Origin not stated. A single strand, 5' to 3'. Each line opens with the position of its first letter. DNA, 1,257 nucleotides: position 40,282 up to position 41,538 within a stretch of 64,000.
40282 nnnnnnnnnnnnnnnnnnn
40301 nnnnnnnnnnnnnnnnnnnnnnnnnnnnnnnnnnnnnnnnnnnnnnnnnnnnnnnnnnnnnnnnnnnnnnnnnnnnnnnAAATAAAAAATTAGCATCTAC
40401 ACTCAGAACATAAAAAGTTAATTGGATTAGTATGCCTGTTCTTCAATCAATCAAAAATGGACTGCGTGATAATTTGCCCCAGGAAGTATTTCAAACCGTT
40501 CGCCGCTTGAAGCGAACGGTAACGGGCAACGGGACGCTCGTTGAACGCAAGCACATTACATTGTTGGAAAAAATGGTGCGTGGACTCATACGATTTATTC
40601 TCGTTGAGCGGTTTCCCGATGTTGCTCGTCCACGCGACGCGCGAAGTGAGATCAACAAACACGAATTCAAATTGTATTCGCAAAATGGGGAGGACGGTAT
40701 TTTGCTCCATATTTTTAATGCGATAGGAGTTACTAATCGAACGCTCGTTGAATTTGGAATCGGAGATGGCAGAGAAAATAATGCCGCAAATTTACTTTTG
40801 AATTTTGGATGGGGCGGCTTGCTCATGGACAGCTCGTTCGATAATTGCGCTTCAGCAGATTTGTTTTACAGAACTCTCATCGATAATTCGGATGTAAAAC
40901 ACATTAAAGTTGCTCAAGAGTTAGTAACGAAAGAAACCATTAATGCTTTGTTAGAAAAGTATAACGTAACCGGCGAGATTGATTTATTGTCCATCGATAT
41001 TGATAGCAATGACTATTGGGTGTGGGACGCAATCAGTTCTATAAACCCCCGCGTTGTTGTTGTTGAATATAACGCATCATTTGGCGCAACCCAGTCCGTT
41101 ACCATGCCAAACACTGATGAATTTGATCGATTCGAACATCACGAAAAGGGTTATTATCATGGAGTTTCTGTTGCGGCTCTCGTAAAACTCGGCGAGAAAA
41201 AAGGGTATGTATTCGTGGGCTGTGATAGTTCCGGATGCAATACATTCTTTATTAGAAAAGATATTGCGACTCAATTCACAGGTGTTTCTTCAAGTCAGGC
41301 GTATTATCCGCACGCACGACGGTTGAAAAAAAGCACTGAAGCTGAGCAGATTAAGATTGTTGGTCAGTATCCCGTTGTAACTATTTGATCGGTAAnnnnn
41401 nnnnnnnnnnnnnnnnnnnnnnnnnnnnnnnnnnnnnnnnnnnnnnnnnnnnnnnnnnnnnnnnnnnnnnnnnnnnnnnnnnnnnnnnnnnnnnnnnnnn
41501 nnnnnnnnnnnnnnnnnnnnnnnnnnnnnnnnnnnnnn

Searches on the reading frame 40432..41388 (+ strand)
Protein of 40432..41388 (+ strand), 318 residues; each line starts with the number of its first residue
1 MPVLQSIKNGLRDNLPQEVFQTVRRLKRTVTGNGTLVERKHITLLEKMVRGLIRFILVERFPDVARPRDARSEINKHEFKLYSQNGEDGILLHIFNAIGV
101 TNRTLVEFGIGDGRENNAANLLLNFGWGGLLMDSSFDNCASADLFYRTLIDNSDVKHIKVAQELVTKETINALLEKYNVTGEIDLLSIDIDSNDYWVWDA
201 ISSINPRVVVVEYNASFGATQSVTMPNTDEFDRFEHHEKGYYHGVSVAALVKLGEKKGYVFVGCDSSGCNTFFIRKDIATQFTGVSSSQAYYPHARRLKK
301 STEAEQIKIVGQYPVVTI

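Call 3: search_protein_families(library=pfam, proteins=[window:40432-41388:+], max_evalue=0.1)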
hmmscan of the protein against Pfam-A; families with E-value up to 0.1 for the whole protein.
window:40432-41388:+ (318 aa): 1 family
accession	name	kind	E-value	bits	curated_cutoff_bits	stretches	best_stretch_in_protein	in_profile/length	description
PF05050.19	Methyltransf_21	-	0.0012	19.5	22.7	1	105-231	46-162/173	Methyltransferase FkbM domain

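Call 4: search_protein_families(library=ncbifam, proteins=[window:40432-41388:+], max_evalue=0.1)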
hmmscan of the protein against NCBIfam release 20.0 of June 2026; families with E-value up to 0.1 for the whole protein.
window:40432-41388:+ (318 aa): 0 families

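Call 10: find_encoding_contigs(protein=window:40432-41388:+, flank=10000, max_places=10)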
Protein window:40432-41388:+ (318 aa): 3 contigs read that carry it; 3 places shown.
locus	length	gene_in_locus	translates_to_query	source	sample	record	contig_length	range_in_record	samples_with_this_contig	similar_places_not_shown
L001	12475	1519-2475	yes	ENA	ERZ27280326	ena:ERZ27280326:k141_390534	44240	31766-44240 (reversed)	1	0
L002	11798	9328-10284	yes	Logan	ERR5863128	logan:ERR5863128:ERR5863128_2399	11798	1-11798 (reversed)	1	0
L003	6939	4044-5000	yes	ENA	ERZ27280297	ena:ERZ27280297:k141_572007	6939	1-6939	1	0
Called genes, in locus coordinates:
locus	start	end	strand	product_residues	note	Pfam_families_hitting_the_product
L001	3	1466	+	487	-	?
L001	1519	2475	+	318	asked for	-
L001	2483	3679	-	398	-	PF00534:Glycos_transf_1, PF13692:Glyco_trans_1_4, PF13524:Glyco_trans_1_2 (weak)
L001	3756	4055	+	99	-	-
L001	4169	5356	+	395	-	PF00009:GTP_EFTU, PF03144:GTP_EFTU_D2, PF03143:GTP_EFTU_D3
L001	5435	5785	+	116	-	PF00338:Ribosomal_S10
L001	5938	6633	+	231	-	PF00297:Ribosomal_L3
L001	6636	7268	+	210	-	PF00573:Ribosomal_L4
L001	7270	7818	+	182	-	PF00276:Ribosomal_L23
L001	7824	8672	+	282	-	PF00181:Ribosomal_L2_N, PF03947:Ribosomal_L2_C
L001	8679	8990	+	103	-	PF00203:Ribosomal_S19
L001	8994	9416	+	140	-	PF00237:Ribosomal_L22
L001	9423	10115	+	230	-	PF07650:KH_2, PF00189:Ribosomal_S3_C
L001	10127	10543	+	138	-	PF00252:Ribosomal_L16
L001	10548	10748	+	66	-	-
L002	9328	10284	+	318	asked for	-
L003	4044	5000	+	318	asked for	-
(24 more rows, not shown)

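Call 15: find_homologous_proteins(query=window:40432-41388:+)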
Query window:40432-41388:+ (318 aa): 4978 proteins with E <= 0.001 among 6593 candidates; the best 120 are listed.
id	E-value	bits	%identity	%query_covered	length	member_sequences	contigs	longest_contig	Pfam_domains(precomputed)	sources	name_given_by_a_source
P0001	1.4e-210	716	100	100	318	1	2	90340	-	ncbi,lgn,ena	-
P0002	3.8e-90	320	55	86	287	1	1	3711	-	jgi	-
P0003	3.2e-86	307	53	83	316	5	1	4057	PF05050.20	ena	-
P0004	4.8e-86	307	47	98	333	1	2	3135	-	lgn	-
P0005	2.3e-85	305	50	87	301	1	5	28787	-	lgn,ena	-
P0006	2.6e-85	304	52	83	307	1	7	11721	-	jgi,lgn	jgi:hypothetical protein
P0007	5.9e-85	303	47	97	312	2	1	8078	-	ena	-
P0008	2.6e-84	301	54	83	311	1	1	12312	-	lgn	-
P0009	6.9e-84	300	48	97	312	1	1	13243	-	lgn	-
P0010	3.3e-82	294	47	97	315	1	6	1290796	PF05050.20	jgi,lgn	jgi:hypothetical protein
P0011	4.0e-82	294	53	81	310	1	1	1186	PF05050.20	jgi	-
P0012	4.4e-82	294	48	87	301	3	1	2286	-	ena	-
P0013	1.3e-81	292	49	95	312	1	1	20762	PF05050.20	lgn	-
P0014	6.2e-81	290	48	87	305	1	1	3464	-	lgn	-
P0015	1.1e-80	289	45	98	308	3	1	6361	-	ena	-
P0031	8.8e-79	283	46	93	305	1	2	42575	PF05050.20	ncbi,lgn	-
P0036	8.4e-78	280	47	86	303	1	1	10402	PF05050.20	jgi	jgi:hypothetical protein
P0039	1.4e-77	279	52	78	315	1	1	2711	PF05050.20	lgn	-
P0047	3.9e-77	278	52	78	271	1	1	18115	PF05050.20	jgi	jgi:hypothetical protein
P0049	5.5e-77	277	49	86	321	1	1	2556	PF05050.20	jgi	jgi:hypothetical protein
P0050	5.9e-77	277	51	83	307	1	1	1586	PF05050.20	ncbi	-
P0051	6.0e-77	277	45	97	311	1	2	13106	PF05050.20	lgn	-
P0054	1.0e-76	276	52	81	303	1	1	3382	PF05050.20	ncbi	-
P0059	2.1e-76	275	51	83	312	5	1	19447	PF05050.20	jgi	jgi:hypothetical protein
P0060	2.4e-76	275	44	98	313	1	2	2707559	PF05050.20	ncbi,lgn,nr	ncbi:MAG: FkbM family methyltransferase [Anaerolineae bacterium]|nr:FkbM family methyltransferase [A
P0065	2.7e-76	275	45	94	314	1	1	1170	PF05050.20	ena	-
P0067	3.1e-76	275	44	97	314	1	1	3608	PF05050.20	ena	-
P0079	1.9e-75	272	43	97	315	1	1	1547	PF05050.20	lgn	-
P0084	3.6e-75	271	46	81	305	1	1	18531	PF05050.20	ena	-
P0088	5.8e-75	270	41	99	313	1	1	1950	PF05050.20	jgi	-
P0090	6.4e-75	270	51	78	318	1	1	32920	PF05050.20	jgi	jgi:hypothetical protein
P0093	8.3e-75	270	49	81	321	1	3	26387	PF05050.20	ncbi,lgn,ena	-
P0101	2.7e-74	268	50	77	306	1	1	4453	PF05050.20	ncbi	-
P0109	8.5e-74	267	42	98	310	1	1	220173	PF05050.20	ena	-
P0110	1.1e-73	266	44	97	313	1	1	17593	PF05050.20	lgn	-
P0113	1.3e-73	266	46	80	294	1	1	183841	PF05050.20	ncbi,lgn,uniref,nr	ncbi:FkbM family methyltransferase [Gracilimonas mengyeensis]|uniref:Methyltransferase FkbM domain-c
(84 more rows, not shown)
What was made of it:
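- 40432..41388 (+): ORF318: a divergent FkbM-type class I SAM-dependent methyltransferase, probably a sugar or glycan methyltransferase. Lineage-specific cargo gene 1. About 4,978 homologues were found, the best 55% identical (call 15).
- On FkbM methyltransferase (PF05050): Some are named FkbM-family methyltransferases by their sources (call 15).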

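Call 36: find_encoding_contigs(protein=P0005, flank=6000, max_places=2)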
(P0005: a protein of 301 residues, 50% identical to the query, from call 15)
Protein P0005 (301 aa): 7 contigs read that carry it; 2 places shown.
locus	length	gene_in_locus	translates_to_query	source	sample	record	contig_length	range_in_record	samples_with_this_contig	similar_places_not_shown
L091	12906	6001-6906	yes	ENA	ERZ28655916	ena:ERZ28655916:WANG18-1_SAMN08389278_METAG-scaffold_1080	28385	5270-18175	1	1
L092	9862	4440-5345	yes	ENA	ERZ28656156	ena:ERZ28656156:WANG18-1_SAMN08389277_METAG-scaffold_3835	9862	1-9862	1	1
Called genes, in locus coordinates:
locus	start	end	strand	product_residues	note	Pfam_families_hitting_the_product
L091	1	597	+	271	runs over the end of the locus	-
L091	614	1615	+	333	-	PF01370:Epimerase, PF04321:RmlD_sub_bind (weak), PF16363:GDP_Man_Dehyd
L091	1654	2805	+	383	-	PF13439:Glyco_transf_4, PF13579:Glyco_trans_4_4 (faint), PF00534:Glycos_transf_1, PF13692:Glyco_trans_1_4, PF13524:Glyco_trans_1_2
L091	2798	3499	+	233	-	PF00535:Glycos_transf_2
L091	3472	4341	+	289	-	PF13489:Methyltransf_23, PF08241:Methyltransf_11, PF08242:Methyltransf_12, PF13649:Methyltransf_25 (weak), PF13847:Methyltransf_31 (weak)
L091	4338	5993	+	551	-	-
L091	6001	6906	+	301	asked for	-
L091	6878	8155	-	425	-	PF01943:Polysacc_synt, PF13440:Polysacc_synt_3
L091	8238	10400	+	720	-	PF04932:Wzy_C, PF13432:TPR_16 (faint), PF07719:TPR_2 (faint), PF13428:TPR_14 (faint), PF14559:TPR_19 (weak)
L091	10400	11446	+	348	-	PF01565:FAD_binding_4, PF02873:MurB_C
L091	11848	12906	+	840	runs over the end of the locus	PF07517:SecA_DEAD, PF01043:SecA_PP_bind, PF21090:P-loop_SecA, PF07516:SecA_SW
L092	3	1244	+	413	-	?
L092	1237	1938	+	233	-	PF00535:Glycos_transf_2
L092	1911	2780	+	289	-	PF13489:Methyltransf_23, PF08241:Methyltransf_11, PF08242:Methyltransf_12, PF13649:Methyltransf_25 (weak), PF13847:Methyltransf_31 (weak)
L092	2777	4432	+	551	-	-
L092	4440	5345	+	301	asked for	-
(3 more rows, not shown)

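Call 37: find_encoding_contigs(protein=P0008, flank=6000, max_places=2)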
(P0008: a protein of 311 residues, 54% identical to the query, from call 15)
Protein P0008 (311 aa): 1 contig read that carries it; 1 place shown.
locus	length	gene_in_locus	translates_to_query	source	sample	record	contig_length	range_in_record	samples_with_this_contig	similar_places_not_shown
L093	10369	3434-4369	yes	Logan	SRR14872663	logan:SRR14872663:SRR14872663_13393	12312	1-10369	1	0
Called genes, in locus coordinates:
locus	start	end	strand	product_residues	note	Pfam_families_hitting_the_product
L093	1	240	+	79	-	?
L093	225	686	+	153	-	PF01041:DegT_DnrJ_EryC1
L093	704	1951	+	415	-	PF00534:Glycos_transf_1, PF13692:Glyco_trans_1_4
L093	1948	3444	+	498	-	PF01943:Polysacc_synt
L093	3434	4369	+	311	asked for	-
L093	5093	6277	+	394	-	PF04932:Wzy_C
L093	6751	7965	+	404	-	PF13439:Glyco_transf_4, PF13579:Glyco_trans_4_4, PF00534:Glycos_transf_1, PF13692:Glyco_trans_1_4, PF26337:Gtf3_C (weak)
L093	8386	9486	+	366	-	PF13439:Glyco_transf_4, PF00534:Glycos_transf_1, PF13692:Glyco_trans_1_4, PF13524:Glyco_trans_1_2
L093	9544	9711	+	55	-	-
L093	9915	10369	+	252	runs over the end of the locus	-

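Call 38: find_encoding_contigs(protein=P0010, flank=6000, max_places=2)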
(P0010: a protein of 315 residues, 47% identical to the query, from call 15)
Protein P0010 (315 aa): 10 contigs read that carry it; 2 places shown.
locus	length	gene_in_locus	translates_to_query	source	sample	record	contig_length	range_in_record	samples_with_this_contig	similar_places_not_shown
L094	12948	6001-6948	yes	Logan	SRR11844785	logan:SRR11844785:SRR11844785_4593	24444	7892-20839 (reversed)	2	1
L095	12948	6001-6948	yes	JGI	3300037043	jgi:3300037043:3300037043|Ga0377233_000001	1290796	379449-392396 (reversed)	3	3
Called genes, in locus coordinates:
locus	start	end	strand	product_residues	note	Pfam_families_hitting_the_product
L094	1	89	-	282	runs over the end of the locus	PF01209:Ubie_methyltran (weak), PF13489:Methyltransf_23, PF13847:Methyltransf_31, PF08241:Methyltransf_11, PF08242:Methyltransf_12, PF13649:Methyltransf_25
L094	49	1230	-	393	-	PF00534:Glycos_transf_1, PF13692:Glyco_trans_1_4, PF13524:Glyco_trans_1_2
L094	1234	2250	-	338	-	PF01370:Epimerase, PF04321:RmlD_sub_bind, PF16363:GDP_Man_Dehyd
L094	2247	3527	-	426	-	PF00534:Glycos_transf_1, PF13692:Glyco_trans_1_4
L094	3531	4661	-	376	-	PF00155:Aminotran_1_2, PF01041:DegT_DnrJ_EryC1, PF01212:Beta_elim_lyase, PF00266:Aminotran_5 (faint)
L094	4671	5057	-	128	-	-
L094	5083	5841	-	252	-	-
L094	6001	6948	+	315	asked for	PF05050:Methyltransf_21 (faint)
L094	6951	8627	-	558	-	PF13231:PMT_2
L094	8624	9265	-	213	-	PF13489:Methyltransf_23, PF01209:Ubie_methyltran (weak), PF13847:Methyltransf_31 (weak), PF08241:Methyltransf_11, PF08242:Methyltransf_12 (weak), PF13649:Methyltransf_25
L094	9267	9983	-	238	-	PF00535:Glycos_transf_2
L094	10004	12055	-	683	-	PF13439:Glyco_transf_4 (weak), PF20706:GT4-conflict, PF00534:Glycos_transf_1, PF13692:Glyco_trans_1_4, PF13524:Glyco_trans_1_2 (faint)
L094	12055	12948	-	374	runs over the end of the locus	PF13439:Glyco_transf_4, PF13579:Glyco_trans_4_4, PF20706:GT4-conflict (weak), PF00534:Glycos_transf_1, PF13692:Glyco_trans_1_4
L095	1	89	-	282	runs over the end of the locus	PF01209:Ubie_methyltran (weak), PF13489:Methyltransf_23, PF13847:Methyltransf_31, PF08241:Methyltransf_11, PF08242:Methyltransf_12, PF13649:Methyltransf_25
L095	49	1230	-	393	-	PF00534:Glycos_transf_1, PF13692:Glyco_trans_1_4, PF13524:Glyco_trans_1_2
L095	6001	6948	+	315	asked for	PF05050:Methyltransf_21 (faint)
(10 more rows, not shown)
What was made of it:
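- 40432..41388 (+): Three of three homologue contexts are Wzx/Wzy/GT polysaccharide clusters (calls 36-38).
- Its homologues sit in Wzx/Wzy clusters (calls 36-38). Three of three ORF318 homologues examined are in Wzx/Wzy polysaccharide clusters (calls 36-38).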

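Call 59: search_solved_structures(query=A3, max_evalue=1, show_alignments=1)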
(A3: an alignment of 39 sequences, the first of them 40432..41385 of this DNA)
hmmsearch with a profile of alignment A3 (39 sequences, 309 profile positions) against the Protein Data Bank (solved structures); distinct sequences matched with E-value up to 1: 3.
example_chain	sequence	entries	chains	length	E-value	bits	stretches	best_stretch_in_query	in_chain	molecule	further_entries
3eyx_A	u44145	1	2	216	0.38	13.1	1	26-83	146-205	Carbonic anhydrase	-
5lhm_A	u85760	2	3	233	0.44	12.9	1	78-200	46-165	Putative O-methyltransferase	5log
9vsk_A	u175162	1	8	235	0.44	12.9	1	78-190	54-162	Flavonoid 3',5'-methyltransferase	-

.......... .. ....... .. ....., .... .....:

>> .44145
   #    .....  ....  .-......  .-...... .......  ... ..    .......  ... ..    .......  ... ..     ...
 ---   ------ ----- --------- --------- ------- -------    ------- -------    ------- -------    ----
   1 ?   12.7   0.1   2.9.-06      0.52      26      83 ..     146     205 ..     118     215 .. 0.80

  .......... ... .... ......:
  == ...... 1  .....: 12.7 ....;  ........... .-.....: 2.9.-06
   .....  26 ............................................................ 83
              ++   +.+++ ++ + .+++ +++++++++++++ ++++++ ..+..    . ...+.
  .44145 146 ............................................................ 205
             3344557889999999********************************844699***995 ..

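Call 60: search_protein_families(library=pfam, alignment_id=A3, max_evalue=0.01)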
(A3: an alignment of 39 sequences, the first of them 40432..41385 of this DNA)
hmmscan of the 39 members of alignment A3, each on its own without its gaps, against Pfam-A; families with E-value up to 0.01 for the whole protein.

A. member 1, window:40432-41385:+ (318 aa): 1 family
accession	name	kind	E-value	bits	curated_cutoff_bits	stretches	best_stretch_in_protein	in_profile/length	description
PF05050.19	Methyltransf_21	-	0.0012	19.5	22.7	1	105-231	46-162/173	Methyltransferase FkbM domain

B. families by the number of members that match (of 39 scanned): 4 families
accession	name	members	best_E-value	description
PF05050.19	Methyltransf_21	30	3e-07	Methyltransferase FkbM domain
PF13578.12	Methyltransf_24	6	0.00033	Methyltransferase domain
PF01596.23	Methyltransf_3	2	0.0051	O-methyltransferase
PF09922.15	LiaF-like_C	1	0.0077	Cell wall-active antibiotics response LiaF, C-terminal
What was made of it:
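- On FkbM methyltransferase (PF05050): However, 30 of 39 aligned homologues (41-53% identical) hit PF05050 at E<=0.01, the best at 3e-7 (call 60).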

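Call 66: predict_structure(alignment_id=A3)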
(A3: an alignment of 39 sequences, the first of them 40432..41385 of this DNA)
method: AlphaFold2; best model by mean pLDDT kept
length: 318 residues; sequences in the alignment: 39
mean_pLDDT: 91.5   pTM: 0.86
mean pLDDT of the five models: 91.5, 91.1, 89.2, 89.0, 86.7
residues with pLDDT >= 90: 237; 70-90: 68; 50-70: 13; < 50: 0
segments of 3 or more residues with pLDDT < 50: none
pLDDT, mean of each block of 10 residues (from residue 1): 71 75 67 70 86 89 90 95 94 98 98 94 96 97 94 93 96 98 97 94 98 93 92 90 93 98 97 98 97 94 92 94
secondary structure, 60 per line:
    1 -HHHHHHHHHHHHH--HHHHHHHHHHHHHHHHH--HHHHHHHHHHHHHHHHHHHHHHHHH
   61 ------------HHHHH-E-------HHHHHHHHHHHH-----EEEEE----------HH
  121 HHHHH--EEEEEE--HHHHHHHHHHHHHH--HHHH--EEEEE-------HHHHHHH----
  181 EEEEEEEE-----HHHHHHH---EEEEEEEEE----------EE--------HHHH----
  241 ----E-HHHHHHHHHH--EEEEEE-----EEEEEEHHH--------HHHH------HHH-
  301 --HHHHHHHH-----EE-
elements in order: H2-14 H17-33 H36-60 H73-77 H87-98 E104-108 H119-125 E128-133 H136-149 H152-155 E158-162 H170-176 E181-188 H194-200 E204-212 H233-236 H247-256 E259-264 E270-275 H287-290 H303-310
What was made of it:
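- On FkbM methyltransferase (PF05050): The AF2 model has pLDDT 91.5 and pTM 0.86 (call 66).
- Closest known: FkbM-family methyltransferases. Different: It belongs to a subfamily with a roughly 75-residue N-terminal helical extension (call 66).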

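Call 69: fold_search(model_id=the predicted structure, library=pdb)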
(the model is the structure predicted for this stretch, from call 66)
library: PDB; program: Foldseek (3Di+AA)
matches with E <= 10: 1913; with E <= 0.001: 464
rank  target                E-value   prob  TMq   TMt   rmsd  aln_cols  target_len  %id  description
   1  8rye_B                9.3e-07  1.00  0.41  0.54   6.4       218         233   14  AzeJ in complex with MTA and AZE from Pseudomonas aeruginosa (P2(1)2(1)2) (released 2025-01-01)
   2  8ryf_B                1.4e-06  1.00  0.40  0.55   6.6       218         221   13  AzeJ in complex with MTA and AZE from Pseudomonas aeruginosa (P4(2)22) (released 2025-01-01)
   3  4m72_A                2.2e-06  1.00  0.36  0.35  14.0       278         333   16  Mutant structure of methyltransferase from Streptomyces hygroscopicus (released 2014-06-25)
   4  8ryf_A                3.1e-06  1.00  0.40  0.52   5.0       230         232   11  AzeJ in complex with MTA and AZE from Pseudomonas aeruginosa (P4(2)22) (released 2025-01-01)
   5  3jwh_B                3.1e-06  1.00  0.38  0.60   5.1       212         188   12  Crystal structure analysis of the methyltransferase domain of bacterial-AvHen1-C (released 2009-10-20)
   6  4oa8_B                3.1e-06  1.00  0.40  0.56   8.6       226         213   15  X-ray crystal structure of O-methyltransferase from Anaplasma phagocytophilum in apo form (released 2014-01-15)
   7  3jwg                  4.0e-06  1.00  0.39  0.59   6.1       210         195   13  Crystal structure analysis of the methyltransferase domain of bacterial-CtHen1-C (released 2009-10-20)
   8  8ryd_B                4.5e-06  1.00  0.39  0.52   6.2       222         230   12  AzeJ in complex with SAH from Pseudomonas aeruginosa (released 2025-01-01)
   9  1y8c                  4.5e-06  1.00  0.37  0.47   9.3       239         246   12  Crystal structure of a S-adenosylmethionine-dependent methyltransferase from Clostridium acetobutylicum ATCC 824 (released 2004-12-28)
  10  8ftv                  5.1e-06  1.00  0.39  0.37  14.3       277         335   15  SgvM methyltransferase triple variant (M144V/F329V/T331A) with SAH and 2-oxo-4-phenylbutanoic acid (released 2023-11-01)
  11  3jwi_B                5.4e-06  1.00  0.39  0.59   4.7       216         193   14  Crystal structure analysis of the methyltransferase domain of bacterial-CtHen1-CN (released 2009-10-20)
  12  5log_A                5.4e-06  1.00  0.43  0.58   8.6       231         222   16  Crystal Structure of SafC from Myxococcus xanthus bound to SAM (released 2017-06-21)
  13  4pca_A                5.8e-06  1.00  0.41  0.56   8.6       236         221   15  X-ray crystal structure of an O-methyltransferase from Anaplasma phagocytophilum bound to SAH and Manganese (released 2014-06-18)
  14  4oa5_A                5.8e-06  1.00  0.40  0.56   8.5       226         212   15  X-ray crystal structure of an O-methyltransferase from Anaplasma phagocytophilum bound to SAH solved by iodide SAD pha (released 2014-03-05)
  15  8rye_A                6.5e-06  1.00  0.41  0.52   6.2       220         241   13  AzeJ in complex with MTA and AZE from Pseudomonas aeruginosa (P2(1)2(1)2) (released 2025-01-01)
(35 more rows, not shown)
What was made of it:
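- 40432..41388 (+): The AF2 model has pLDDT 91.5 (call 66) and 464 PDB matches at E<=0.001; all 50 listed are methyltransferase-fold enzymes (call 69).
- On FkbM methyltransferase (PF05050): There are 464 PDB matches at E<=0.001, and the listed top 50 are methyltransferase-fold enzymes (call 69).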

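Call 74: find_encoding_contigs(protein=P0390, flank=5000, max_places=4)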
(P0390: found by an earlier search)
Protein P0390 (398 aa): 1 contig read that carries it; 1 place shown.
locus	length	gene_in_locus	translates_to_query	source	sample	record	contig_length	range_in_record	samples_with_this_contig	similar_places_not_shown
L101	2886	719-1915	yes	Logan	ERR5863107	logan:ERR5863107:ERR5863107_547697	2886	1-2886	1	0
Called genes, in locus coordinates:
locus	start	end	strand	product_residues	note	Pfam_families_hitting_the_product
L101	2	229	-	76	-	?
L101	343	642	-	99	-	-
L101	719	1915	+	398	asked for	PF00534:Glycos_transf_1, PF13692:Glyco_trans_1_4, PF13524:Glyco_trans_1_2 (faint)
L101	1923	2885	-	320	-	?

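Call 76: search_protein_families(library=padloc, proteins=[window:40432-41388:+], max_evalue=0.01)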
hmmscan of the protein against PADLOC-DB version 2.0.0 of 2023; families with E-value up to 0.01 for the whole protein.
window:40432-41388:+ (318 aa): 0 families

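Call 77: search_protein_families(library=phrogs, proteins=[window:40432-41388:+], max_evalue=0.01)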
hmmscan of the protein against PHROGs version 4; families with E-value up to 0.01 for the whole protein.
window:40432-41388:+ (318 aa): 0 families
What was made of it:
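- Tried and rejected: Defence and phage libraries gave nothing relevant (calls 76, 77).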
